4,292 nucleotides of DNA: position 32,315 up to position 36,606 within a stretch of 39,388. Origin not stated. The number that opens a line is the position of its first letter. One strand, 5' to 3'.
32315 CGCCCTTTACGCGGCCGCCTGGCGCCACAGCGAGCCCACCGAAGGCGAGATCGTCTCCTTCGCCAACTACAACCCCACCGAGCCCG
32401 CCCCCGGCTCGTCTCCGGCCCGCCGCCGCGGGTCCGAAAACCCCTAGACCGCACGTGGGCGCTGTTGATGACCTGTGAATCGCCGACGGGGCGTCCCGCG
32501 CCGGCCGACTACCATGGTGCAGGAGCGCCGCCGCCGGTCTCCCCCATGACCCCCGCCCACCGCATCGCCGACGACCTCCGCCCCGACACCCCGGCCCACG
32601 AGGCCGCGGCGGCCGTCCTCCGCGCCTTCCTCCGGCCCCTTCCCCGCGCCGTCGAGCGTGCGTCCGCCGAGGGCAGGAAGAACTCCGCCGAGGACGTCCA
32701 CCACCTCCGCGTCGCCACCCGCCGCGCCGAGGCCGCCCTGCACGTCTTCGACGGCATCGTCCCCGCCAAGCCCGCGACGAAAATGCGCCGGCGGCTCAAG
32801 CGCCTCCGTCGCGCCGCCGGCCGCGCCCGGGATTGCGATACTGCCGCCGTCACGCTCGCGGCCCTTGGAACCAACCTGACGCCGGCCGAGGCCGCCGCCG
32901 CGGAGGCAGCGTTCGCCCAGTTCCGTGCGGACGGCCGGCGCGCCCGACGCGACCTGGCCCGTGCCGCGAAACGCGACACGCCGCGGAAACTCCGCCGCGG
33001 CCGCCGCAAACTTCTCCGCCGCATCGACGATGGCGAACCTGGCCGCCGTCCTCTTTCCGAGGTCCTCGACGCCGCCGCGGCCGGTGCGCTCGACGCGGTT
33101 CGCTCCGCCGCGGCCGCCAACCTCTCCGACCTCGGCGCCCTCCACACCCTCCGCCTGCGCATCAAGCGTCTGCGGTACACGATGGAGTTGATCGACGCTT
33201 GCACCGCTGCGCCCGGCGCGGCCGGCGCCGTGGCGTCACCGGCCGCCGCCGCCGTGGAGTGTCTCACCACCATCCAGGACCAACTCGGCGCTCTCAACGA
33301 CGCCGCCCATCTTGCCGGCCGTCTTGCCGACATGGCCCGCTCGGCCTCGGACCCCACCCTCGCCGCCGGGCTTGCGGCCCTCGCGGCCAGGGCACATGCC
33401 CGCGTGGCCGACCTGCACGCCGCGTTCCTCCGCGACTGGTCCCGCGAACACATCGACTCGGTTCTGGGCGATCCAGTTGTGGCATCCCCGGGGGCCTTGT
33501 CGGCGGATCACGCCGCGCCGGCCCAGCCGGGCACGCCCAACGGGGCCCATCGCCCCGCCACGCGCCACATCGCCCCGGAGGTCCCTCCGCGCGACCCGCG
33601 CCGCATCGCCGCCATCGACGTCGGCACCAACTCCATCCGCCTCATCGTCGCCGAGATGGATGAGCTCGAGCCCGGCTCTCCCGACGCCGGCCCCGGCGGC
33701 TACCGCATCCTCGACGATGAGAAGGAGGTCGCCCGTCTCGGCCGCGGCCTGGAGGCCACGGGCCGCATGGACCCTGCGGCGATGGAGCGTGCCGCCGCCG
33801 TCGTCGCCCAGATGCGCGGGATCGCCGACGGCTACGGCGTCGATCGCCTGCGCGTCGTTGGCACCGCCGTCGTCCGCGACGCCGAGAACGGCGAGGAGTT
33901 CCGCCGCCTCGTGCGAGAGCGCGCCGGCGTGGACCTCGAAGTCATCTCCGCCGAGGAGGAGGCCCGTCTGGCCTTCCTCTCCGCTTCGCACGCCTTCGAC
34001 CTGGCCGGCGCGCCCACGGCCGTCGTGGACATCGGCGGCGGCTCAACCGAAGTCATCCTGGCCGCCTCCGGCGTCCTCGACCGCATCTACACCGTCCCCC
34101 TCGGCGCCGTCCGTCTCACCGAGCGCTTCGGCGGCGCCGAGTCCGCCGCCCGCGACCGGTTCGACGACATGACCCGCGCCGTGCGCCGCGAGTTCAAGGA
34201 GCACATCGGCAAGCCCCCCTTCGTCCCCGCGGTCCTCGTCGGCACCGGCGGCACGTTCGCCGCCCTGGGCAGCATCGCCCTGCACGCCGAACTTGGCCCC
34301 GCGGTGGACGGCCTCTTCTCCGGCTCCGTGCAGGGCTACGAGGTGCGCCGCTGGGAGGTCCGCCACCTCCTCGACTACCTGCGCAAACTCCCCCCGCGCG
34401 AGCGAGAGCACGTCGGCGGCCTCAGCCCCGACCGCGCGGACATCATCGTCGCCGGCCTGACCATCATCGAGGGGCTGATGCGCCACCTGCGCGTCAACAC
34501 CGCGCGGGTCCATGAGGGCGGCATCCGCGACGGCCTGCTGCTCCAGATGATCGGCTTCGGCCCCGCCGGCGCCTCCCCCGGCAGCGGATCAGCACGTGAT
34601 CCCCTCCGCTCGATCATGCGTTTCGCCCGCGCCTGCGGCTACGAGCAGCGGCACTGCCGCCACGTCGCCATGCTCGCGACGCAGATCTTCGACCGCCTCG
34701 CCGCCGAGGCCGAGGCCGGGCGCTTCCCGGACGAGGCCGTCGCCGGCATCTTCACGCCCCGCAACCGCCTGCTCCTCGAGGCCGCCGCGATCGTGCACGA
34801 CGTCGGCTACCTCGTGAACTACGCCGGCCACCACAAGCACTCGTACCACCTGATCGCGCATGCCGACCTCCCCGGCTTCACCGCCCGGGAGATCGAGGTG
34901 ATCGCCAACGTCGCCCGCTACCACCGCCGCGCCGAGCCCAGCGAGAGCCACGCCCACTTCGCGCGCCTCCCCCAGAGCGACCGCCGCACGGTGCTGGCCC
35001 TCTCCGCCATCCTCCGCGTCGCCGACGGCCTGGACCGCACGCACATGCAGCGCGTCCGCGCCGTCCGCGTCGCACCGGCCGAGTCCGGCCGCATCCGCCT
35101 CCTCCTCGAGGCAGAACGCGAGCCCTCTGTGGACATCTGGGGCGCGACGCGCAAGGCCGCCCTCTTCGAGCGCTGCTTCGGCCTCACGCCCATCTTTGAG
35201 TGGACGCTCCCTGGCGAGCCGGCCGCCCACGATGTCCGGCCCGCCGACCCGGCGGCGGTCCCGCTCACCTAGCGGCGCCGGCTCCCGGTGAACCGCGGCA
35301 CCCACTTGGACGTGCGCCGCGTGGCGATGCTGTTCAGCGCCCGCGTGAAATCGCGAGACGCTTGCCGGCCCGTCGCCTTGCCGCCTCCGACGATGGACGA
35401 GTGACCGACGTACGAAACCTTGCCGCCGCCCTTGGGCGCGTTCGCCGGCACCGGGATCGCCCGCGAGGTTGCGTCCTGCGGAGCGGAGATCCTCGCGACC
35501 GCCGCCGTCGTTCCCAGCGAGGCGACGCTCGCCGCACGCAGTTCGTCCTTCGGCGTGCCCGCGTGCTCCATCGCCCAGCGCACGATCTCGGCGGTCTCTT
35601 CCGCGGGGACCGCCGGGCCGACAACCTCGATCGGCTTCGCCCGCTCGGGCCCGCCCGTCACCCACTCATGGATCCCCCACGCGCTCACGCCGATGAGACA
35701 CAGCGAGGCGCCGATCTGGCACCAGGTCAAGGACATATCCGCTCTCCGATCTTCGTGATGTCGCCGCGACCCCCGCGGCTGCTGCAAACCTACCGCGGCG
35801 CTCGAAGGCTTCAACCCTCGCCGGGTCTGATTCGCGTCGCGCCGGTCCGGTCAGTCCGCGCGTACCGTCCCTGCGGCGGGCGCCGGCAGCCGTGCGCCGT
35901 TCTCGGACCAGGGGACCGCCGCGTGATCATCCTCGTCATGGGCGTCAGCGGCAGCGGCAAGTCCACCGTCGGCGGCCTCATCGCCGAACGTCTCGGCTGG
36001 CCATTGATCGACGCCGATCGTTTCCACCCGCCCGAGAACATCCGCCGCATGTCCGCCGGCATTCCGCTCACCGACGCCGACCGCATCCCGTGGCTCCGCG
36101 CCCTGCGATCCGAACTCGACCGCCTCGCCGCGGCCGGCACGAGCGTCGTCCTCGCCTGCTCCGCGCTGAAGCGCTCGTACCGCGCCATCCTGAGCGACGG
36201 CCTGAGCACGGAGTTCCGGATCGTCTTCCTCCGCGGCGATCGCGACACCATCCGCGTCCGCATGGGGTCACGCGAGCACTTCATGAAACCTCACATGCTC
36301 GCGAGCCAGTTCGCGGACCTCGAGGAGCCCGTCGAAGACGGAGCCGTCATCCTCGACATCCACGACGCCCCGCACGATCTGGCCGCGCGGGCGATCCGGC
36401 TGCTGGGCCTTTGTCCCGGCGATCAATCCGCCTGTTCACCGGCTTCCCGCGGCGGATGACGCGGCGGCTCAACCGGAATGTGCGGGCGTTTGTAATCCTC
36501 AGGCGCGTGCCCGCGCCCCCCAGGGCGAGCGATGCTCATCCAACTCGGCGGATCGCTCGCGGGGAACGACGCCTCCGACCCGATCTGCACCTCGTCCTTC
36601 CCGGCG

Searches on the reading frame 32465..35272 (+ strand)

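Call 5: search_protein_families(library=pfam, proteins=[window:32465-35272:+], max_evalue=0.01)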
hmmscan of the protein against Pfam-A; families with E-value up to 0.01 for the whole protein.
window:32465-35272:+ (935 aa): 5 families
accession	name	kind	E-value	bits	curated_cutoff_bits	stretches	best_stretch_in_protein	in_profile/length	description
PF02541.22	Ppx-GppA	-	1e-51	176.5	27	1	412-695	9-281/285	Ppx/GppA phosphatase family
PF05235.19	CHAD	-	1.5e-28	100.8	25.6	1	71-287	18-227/228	CHAD domain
PF21447.3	Ppx-GppA_III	-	1.9e-26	93.4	27.3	1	715-867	4-143/177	Ppx/GppA phosphatase, domain III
PF01966.28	HD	-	9.3e-09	36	22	1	729-858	3-115/116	HD domain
PF14450.12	FtsA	-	0.0015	19.4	31.8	0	519-553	1-35/127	Cell division protein FtsA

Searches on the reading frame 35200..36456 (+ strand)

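Call 85: search_protein_families(library=pfam, proteins=[window:35200-36456:+], max_evalue=0.001)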
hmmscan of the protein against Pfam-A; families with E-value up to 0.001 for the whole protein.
window:35200-36456:+ (419 aa): 3 families
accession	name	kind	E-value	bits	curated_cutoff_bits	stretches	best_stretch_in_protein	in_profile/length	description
PF13671.12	AAA_33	-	2.2e-07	31.7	27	1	244-361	2-121/143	AAA domain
PF01202.28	SKI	-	9e-07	29.6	22.1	1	251-364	2-109/159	Shikimate kinase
PF13238.12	AAA_18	-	0.00043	21.2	29.4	0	244-358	1-111/128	AAA domain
